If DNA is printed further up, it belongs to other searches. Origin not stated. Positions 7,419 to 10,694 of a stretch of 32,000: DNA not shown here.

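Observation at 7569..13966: Head-to-head pair of giant NTPases (TM-anchored KAP NTPase and PHP-phosphoesterase/ABC-SMC ATPase): candidate defence module in ICE cargo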

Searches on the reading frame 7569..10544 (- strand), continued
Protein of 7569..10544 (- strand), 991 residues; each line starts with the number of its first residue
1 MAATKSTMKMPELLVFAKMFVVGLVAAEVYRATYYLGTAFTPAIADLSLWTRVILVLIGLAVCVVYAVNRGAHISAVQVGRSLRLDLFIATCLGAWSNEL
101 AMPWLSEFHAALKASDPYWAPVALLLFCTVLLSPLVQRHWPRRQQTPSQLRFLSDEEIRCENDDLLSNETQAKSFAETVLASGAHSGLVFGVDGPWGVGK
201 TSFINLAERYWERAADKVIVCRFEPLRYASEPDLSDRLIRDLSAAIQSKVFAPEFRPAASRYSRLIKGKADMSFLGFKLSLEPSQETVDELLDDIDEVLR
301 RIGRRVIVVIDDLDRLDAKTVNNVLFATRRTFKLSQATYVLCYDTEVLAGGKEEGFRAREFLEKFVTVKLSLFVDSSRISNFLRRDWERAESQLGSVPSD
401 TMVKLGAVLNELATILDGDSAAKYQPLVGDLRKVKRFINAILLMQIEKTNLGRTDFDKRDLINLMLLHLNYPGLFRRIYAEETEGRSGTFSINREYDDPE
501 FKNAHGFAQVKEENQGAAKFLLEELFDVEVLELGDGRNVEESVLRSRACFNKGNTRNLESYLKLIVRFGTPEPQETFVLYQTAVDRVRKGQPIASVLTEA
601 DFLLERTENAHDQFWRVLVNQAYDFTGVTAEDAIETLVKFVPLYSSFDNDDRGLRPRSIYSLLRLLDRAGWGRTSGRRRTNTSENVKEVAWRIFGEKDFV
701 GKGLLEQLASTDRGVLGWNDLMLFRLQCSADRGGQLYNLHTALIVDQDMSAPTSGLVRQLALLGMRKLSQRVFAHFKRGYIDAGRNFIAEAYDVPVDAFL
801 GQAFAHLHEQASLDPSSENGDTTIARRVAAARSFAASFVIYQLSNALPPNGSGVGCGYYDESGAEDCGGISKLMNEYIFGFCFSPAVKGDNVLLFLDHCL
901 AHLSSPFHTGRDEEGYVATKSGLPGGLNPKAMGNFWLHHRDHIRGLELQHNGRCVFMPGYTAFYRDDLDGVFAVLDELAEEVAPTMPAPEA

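Call 23: find_encoding_contigs(protein=P0007, flank=8000, max_places=3)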
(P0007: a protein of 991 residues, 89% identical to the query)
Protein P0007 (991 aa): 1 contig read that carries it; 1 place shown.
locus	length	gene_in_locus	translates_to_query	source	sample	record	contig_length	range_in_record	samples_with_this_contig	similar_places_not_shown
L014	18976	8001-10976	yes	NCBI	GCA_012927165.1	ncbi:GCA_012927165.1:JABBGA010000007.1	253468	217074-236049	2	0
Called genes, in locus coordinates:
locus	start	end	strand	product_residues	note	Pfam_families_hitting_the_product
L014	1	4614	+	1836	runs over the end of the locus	PF00005:ABC_tran (faint), PF00931:NB-ARC (faint), PF01443:Viral_helicase1 (faint), PF01583:APS_kinase (faint), PF02463:SMC_N (faint), PF03193:RsgA_GTPase (faint), PF17755:UvrA_DNA-bind, PF17760:UvrA_inter, +17 more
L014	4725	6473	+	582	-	PF00884:Sulfatase, PF16347:SGSH_C (faint)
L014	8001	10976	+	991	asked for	PF07693:KAP_NTPase, PF13191:AAA_16 (weak)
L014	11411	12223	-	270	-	PF09339:HTH_IclR, PF01614:IclR_C (weak)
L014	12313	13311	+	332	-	PF02253:PLA1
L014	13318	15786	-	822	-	PF04392:ABC_sub_bind (faint), PF00512:HisKA, PF02518:HATPase_c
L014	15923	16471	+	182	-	PF01863:YgjP-like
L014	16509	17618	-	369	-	PF00633:HHH (faint), PF12836:HHH_3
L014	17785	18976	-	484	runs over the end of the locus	PF10150:RNase_E_G, PF20833:RNase_E_G_Thio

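Call 30: search_dna_similar(query=window:7569-10544:-, collection=plasmids, mode=protein, max_rows=25)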
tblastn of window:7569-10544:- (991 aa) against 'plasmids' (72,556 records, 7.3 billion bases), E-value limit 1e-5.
Records with a match: 6; places in all: 6; records where one place covers at least 80% of the query: 4.
Best place of each record, by identity: <60% 6.
By first word of the organism name: Burkholderia 4; Natribaculum 1; Haloterrigena 1.
By predicted mobility (MOB-suite, as given by PLSDB): mobilizable 3; non-mobilizable 2; conjugative 1.
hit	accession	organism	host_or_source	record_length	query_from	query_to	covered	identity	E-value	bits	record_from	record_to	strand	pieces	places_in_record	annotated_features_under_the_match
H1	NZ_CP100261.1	Burkholderia glumae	cell culture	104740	2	981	99%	53.6%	0e+0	937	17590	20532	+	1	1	KAP family NTPase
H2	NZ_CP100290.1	Burkholderia glumae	cell culture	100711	2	981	99%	53.6%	0e+0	937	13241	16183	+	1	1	KAP family NTPase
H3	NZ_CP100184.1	Burkholderia glumae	cell culture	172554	2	984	99%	53.2%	0e+0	901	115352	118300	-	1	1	KAP family NTPase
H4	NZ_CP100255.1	Burkholderia glumae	cell culture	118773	2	981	98%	53.1%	3e-176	944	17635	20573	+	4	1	hypothetical protein | KAP family NTPase | P-loop NTPase fold protein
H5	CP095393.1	Natribaculum breve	cell culture,saline soil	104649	151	263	11%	27.4%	2e-6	60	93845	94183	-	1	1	none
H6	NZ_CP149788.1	Haloterrigena sp. KLK7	cell culture,salt lake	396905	151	263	11%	26.5%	9e-6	58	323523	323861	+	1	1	KAP family NTPase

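Call 32: get_annotated_region(hit=H1, flank=10000)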
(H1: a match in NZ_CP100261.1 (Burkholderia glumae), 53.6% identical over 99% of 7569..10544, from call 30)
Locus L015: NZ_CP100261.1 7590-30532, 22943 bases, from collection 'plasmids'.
description: Burkholderia glumae strain BGR76S plasmid p76s4p, complete sequence
organism: Burkholderia glumae (NCBI taxid 337)
taxonomy: Bacteria; Pseudomonadota; Betaproteobacteria; Burkholderiales; Burkholderiaceae; Burkholderia; Burkholderia glumae
host: -; source: cell culture; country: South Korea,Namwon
typing (MOB-suite, as given by PLSDB): mobilizable; relaxase MOBH
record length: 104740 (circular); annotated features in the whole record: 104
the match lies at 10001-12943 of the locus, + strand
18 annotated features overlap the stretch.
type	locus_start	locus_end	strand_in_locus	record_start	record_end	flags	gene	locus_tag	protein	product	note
CDS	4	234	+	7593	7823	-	-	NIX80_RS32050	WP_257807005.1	hypothetical protein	-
CDS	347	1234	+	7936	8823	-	-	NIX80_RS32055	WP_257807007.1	hypothetical protein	-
CDS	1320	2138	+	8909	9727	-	-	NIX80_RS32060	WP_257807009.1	FRG domain-containing protein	-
CDS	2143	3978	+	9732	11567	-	-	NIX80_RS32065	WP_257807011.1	site-specific integrase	-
CDS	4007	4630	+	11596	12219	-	-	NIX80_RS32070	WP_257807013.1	hypothetical protein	-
CDS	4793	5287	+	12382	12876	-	-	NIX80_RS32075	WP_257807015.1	hypothetical protein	-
CDS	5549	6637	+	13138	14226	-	-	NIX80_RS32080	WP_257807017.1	hypothetical protein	-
CDS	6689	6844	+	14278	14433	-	-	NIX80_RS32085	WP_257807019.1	hypothetical protein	-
CDS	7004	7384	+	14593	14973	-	-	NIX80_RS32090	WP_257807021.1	hypothetical protein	-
CDS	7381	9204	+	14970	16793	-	-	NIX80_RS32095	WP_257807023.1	site-specific integrase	-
CDS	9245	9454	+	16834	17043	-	-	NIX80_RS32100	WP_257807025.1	hypothetical protein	-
CDS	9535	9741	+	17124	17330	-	-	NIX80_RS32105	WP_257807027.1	hypothetical protein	-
CDS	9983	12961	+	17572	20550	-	-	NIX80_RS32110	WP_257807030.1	KAP family NTPase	-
CDS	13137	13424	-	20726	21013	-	-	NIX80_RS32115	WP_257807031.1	hypothetical protein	-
CDS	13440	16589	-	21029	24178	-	-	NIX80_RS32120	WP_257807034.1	error-prone DNA polymerase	-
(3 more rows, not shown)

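Call 36: search_protein_representatives(protein=window:7569-10544:-)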
Query: 991 residues. Proteins with E-value up to 0.001 (for the whole library): 8230; up to 1e-10: 2335; up to 1e-30: 234. The best 150 are listed.
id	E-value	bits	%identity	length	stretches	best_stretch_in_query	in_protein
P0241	0.0e+00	1306.1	60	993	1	4-984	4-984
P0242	3.3e-283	958.3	48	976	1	2-979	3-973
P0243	2.4e-282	955.4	50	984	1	8-983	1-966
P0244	4.8e-263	891.5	46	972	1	8-980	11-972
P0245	2.7e-252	856.0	45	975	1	9-978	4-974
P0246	1.3e-250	850.4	46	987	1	2-984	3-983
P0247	9.8e-241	817.7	43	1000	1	4-981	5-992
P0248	4.8e-231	785.6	55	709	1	281-981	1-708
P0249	2.2e-227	773.5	42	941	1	44-979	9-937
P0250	1.0e-218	744.8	43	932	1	45-977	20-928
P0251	3.0e-218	743.3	42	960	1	10-981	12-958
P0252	4.2e-218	742.8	41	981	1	5-984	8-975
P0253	1.7e-214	730.8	57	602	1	402-982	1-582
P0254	5.1e-212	722.6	81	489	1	198-609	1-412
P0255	4.7e-209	712.8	42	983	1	9-981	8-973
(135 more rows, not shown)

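Call 38: find_related_loci(query=A1, collection=genome_contigs, flank=10000)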
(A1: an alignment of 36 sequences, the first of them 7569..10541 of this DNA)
Query A1 (990 aa) in genome_contigs; peptide patterns used: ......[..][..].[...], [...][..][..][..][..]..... (x = any residue, [..] = any of these).
600 stretches matched a pattern (row limit reached: there are more); 267 encode a relative of the query (tblastn E <= 1e-3); the best 80 are kept; 79 distinct loci.
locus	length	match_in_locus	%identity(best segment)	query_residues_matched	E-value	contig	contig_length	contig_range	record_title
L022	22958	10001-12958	89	1-986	0e+0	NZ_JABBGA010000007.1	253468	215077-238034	Zoogloea dura strain G-4-1-14 contig7, whole genome shotgun sequence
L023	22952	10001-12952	87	2-985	0e+0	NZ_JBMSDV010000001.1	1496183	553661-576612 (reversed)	Variovorax sp. VNK109 contig1, whole genome shotgun sequence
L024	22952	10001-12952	85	1-984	0e+0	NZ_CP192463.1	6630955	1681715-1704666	Roseateles noduli strain 37a16 chromosome, complete genome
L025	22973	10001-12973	75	1-990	0e+0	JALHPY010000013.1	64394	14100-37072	MAG: Rubrivivax sp. isolate bin.38 c_000000002429, whole genome shotgun sequence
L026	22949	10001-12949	74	1-983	0e+0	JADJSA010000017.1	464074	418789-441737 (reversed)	MAG: Candidatus Methylophosphatis haderslevensis isolate Hade_18-Q3-R52-61_BATAC.316 tig00407671-10-4634100, whole genom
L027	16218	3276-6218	74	6-990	0e+0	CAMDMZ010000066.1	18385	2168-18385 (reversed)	MAG: Propionivibrio dicarboxylicus isolate MiH-14oct19-39 genome assembly, contig: MiH-14oct19-C6073, whole genome shotg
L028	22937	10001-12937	73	2-980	0e+0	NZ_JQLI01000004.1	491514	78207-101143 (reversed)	Cupriavidus necator A5-1 K307DRAFT_scf7180000000046_quiver.4_C, whole genome shotgun sequence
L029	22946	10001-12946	72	3-985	0e+0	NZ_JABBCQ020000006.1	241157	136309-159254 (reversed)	Comamonas suwonensis strain EJ-4 scaffold6_size241157, whole genome shotgun sequence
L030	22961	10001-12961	70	2-986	0e+0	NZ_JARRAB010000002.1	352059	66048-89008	Pseudomonas sp. sp1636 2, whole genome shotgun sequence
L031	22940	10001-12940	69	3-980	0e+0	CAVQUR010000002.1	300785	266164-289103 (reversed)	MAG: uncultured Gammaproteobacteria bacterium isolate MFD09964.bin.3.18 genome assembly, contig: contig_10733, whole gen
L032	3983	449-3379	68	3-980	0e+0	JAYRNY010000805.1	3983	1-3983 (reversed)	MAG: bacterium isolate XM2_XAASGE4bin.41 k141_1020845, whole genome shotgun sequence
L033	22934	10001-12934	67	2-980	0e+0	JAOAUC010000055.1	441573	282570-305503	MAG: Zoogloea oleivorans isolate AF21_PE0_T1_S7_64_23 T1_S7_3_length_441573_cov_17, whole genome shotgun sequence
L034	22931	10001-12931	67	2-980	0e+0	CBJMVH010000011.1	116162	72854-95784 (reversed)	MAG TPA_asm: uncultured Ralstonia sp. isolate SRR27822706_concoct_36 genome assembly, contig: ERZ27338881.19, whole geno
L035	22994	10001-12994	63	1-990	0e+0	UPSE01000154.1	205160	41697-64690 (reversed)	Pseudomonas sp. 286 isolate p9.H9 genome assembly, contig: 154, whole genome shotgun sequence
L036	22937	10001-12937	64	3-980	0e+0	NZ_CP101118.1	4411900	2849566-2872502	Marinobacter metalliresistant strain CuT 6 chromosome, complete genome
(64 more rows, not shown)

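Call 46: search_protein_families(library=padloc, proteins=[window:7569-10544:-], max_evalue=10)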
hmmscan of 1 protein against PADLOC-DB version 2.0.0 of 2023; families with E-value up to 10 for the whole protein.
window:7569-10544:- (991 aa): 8 families
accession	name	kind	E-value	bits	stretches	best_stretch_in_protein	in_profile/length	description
PDLC02361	PifA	-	5.6e-33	112.5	2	279-478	157-346/720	PifA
PDLC02209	QatA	-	3.3e-11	40.5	3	152-228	2-73/646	-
PDLC02210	QatA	-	2.7e-09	34.1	2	286-356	185-255/593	-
PDLC04959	PDC-S20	-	5.7e-06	24.1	1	163-213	18-66/464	-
PDLC04957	PDC-S20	-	0.0058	14.2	1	182-214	25-57/446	-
PDLC00466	JetA1|JetA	-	0.012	12.5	1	286-331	269-314/465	DUF5716 domain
PDLC04958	PDC-S20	-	0.017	12.5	1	184-222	25-62/458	-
PDLC04956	PDC-S20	-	0.061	10.7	1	192-206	38-52/450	-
